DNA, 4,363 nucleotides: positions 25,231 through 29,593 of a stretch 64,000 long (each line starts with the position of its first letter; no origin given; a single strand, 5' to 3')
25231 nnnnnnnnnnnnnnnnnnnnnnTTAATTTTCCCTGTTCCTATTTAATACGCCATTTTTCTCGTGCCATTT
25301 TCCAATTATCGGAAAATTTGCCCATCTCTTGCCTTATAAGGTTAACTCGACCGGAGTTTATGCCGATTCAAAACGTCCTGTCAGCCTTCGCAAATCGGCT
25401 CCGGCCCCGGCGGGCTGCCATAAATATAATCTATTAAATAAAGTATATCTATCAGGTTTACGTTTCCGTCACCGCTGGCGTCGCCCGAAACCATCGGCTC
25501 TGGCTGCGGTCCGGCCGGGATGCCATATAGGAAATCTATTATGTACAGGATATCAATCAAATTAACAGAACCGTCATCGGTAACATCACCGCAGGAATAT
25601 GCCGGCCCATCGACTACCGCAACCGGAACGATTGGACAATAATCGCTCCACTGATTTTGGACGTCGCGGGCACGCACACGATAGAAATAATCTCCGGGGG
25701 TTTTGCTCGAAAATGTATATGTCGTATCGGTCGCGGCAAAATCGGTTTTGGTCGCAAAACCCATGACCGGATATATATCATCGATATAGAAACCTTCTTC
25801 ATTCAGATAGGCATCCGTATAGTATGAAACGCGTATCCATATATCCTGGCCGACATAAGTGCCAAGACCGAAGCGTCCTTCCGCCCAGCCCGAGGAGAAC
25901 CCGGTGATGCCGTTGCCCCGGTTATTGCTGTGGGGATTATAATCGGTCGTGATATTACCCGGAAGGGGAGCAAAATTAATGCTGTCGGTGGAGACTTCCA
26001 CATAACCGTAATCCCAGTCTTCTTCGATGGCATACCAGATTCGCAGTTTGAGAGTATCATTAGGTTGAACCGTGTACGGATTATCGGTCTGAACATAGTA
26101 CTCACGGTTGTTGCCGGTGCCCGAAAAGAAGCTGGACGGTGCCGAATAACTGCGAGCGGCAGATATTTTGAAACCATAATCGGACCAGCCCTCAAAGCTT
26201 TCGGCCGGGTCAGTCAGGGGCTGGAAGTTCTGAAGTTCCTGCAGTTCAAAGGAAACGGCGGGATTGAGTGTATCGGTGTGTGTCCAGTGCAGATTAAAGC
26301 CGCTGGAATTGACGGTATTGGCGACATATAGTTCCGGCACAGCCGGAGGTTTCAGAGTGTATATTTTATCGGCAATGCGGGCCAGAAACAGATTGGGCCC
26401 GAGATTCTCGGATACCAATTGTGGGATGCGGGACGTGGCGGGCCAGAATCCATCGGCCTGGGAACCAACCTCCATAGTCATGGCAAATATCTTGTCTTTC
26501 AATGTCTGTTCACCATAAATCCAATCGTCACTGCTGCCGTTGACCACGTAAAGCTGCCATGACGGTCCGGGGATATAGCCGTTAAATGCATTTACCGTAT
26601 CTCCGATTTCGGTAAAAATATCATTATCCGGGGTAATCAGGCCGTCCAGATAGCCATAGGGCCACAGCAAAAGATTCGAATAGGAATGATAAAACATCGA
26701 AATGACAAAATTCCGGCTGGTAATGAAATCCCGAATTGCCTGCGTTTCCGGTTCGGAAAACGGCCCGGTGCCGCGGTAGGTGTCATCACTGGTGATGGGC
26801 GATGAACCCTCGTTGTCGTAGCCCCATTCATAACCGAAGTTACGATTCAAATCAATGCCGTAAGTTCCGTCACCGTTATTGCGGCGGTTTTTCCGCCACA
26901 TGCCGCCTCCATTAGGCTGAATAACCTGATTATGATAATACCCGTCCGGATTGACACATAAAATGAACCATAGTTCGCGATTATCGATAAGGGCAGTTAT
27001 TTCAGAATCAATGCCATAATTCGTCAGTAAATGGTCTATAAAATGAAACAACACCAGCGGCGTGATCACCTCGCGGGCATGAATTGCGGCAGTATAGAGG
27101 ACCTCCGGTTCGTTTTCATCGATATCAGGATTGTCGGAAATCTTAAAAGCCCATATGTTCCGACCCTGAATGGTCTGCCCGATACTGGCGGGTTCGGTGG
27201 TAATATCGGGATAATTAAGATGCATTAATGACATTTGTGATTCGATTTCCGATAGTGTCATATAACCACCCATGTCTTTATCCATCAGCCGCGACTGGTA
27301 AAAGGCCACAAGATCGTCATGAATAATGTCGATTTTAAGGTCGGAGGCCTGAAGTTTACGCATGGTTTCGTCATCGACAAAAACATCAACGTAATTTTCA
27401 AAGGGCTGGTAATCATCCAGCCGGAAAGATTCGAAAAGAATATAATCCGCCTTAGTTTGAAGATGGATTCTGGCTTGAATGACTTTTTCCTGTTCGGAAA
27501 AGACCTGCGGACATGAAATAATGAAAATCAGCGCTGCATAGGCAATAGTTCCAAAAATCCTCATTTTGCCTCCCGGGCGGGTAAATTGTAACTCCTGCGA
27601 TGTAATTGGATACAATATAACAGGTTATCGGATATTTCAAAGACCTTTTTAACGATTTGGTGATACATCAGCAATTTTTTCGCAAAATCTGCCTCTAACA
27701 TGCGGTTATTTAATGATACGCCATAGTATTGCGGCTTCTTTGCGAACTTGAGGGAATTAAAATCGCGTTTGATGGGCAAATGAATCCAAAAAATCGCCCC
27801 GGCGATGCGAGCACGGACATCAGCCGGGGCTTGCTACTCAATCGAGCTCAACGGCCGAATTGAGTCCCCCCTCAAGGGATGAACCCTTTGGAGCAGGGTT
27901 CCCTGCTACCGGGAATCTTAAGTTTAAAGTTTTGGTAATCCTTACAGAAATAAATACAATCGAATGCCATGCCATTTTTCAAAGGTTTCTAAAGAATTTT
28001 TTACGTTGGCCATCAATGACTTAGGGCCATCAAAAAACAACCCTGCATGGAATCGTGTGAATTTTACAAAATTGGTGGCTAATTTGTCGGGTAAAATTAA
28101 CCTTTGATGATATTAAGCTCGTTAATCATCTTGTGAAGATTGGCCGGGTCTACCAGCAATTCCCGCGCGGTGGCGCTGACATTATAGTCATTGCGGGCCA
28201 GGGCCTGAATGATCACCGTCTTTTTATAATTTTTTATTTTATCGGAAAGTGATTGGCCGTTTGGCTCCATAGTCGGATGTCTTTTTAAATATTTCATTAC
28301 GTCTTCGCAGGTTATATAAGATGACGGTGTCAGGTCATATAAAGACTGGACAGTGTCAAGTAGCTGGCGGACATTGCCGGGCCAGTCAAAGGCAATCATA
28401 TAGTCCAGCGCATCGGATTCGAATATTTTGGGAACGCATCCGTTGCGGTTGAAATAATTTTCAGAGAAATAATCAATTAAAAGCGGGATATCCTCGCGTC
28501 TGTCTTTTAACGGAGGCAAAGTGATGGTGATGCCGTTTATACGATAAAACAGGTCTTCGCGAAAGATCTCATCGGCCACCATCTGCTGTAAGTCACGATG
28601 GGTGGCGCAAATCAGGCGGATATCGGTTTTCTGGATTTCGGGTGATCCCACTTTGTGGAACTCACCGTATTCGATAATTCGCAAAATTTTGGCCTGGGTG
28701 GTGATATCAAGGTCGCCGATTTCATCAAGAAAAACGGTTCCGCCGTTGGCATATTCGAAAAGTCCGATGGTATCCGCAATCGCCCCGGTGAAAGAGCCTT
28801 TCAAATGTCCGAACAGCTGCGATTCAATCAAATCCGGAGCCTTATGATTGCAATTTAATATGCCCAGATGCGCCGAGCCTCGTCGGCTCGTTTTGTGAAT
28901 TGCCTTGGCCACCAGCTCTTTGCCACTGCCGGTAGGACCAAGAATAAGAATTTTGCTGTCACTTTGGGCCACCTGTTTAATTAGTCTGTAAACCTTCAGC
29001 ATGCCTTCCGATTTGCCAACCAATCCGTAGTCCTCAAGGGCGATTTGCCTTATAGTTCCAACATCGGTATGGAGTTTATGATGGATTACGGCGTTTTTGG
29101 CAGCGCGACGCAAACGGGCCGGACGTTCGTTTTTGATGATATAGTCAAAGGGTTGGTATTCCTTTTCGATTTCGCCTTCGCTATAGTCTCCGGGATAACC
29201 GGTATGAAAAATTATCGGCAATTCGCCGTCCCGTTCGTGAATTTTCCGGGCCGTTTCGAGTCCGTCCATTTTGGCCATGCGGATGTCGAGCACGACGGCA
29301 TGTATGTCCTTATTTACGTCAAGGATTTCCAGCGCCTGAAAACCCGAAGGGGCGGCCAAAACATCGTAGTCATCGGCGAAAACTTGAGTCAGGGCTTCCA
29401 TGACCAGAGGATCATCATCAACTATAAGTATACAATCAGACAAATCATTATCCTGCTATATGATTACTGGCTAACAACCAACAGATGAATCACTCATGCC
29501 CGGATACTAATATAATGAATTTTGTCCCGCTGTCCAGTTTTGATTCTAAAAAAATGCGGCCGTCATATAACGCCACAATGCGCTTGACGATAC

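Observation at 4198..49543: Nine secreted proteins share a Cys-bracketed twin EF-hand (dockerin-like) module: a non-cellulosomal, peptidase-loaded display or sorting system?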

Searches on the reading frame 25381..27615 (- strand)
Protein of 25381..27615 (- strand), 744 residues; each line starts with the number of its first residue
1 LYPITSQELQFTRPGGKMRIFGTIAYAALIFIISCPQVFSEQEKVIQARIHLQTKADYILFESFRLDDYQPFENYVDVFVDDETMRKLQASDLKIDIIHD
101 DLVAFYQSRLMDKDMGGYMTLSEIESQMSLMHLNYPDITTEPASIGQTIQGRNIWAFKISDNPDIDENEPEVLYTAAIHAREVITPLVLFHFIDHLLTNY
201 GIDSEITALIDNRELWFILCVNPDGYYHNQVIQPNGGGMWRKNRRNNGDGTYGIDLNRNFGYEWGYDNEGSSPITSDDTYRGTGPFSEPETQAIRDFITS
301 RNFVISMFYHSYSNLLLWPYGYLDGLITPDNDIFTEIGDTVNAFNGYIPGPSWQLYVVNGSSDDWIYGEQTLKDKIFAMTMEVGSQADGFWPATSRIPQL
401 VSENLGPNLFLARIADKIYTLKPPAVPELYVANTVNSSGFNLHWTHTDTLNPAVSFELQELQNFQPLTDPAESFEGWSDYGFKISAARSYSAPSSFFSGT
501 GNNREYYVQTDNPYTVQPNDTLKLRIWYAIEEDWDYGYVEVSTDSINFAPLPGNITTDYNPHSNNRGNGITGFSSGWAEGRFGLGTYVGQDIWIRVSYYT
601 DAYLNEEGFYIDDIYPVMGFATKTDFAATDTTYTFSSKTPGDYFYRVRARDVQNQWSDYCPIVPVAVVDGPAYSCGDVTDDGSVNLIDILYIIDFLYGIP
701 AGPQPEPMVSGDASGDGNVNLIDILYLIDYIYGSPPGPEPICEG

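Call 4: search_protein_families(library=pfam, proteins=[window:25381-27615:-], max_evalue=0.01)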
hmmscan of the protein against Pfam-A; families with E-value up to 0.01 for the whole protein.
window:25381-27615:- (744 aa): 4 families
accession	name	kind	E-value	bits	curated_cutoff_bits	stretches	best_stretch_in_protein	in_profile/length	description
PF00246.29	Peptidase_M14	-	6.1e-68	230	21.6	1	124-404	1-283/286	Zinc carboxypeptidase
PF20773.4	InhA-like_MAM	-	1.8e-21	77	26.9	1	494-625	39-172/191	Immune inhibitor A-like, MAM domain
PF00404.24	Dockerin_1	-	1.3e-08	35.4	22.9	1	676-731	2-56/57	Dockerin type I domain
PF07495.19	Y_Y_Y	-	0.0091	16.3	26.6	0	630-659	27-56/65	Y_Y_Y domain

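Call 5: search_protein_families(library=ncbifam, proteins=[window:25381-27615:-], max_evalue=0.01)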
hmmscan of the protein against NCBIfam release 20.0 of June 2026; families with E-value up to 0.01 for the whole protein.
window:25381-27615:- (744 aa): 0 families

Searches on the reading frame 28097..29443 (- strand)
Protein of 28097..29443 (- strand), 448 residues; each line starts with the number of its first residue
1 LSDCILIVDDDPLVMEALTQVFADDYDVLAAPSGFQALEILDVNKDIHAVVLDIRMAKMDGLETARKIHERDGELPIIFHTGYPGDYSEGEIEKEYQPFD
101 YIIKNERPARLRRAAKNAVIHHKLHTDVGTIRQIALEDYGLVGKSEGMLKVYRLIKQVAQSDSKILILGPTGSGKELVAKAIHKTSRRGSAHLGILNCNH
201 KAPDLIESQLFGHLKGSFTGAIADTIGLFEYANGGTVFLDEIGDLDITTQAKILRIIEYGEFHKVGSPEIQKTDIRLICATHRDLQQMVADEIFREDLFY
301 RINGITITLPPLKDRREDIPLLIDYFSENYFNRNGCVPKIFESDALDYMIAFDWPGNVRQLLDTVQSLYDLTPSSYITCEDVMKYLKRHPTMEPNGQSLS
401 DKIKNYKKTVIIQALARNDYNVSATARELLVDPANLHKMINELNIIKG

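Call 7: search_protein_families(library=pfam, proteins=[window:28097-29443:-], max_evalue=0.01)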
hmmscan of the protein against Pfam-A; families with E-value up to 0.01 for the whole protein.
window:28097-29443:- (448 aa): 8 families
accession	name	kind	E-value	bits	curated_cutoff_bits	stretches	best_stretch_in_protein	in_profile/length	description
PF00158.32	Sigma54_activat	-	4.5e-61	205.9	20.2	1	141-307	1-167/168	Sigma-54 interaction domain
PF14532.12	Sigma54_activ_2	-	2.1e-20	73.8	25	1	142-312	1-138/138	Sigma-54 interaction domain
PF00072.30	Response_reg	-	1.2e-19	71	30.2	1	5-115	1-110/111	Response regulator receiver domain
PF25601.1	AAA_lid_14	-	3.9e-18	65.5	27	1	313-394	1-82/87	AAA+ ATPase lid domain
PF07724.20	AAA_2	-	0.0001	22.8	27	1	163-288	4-130/166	AAA domain (Cdc48 subfamily)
PF07728.20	AAA_5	-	0.00017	22.1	22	1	165-283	2-123/139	AAA domain (dynein-related subfamily)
PF02954.25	HTH_8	-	0.00083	19.5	22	1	409-437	8-36/42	Bacterial regulatory protein, Fis family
PF00004.35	AAA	-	0.0016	19.3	21.2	1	165-300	1-124/131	ATPase family associated with various cellular activities (AAA)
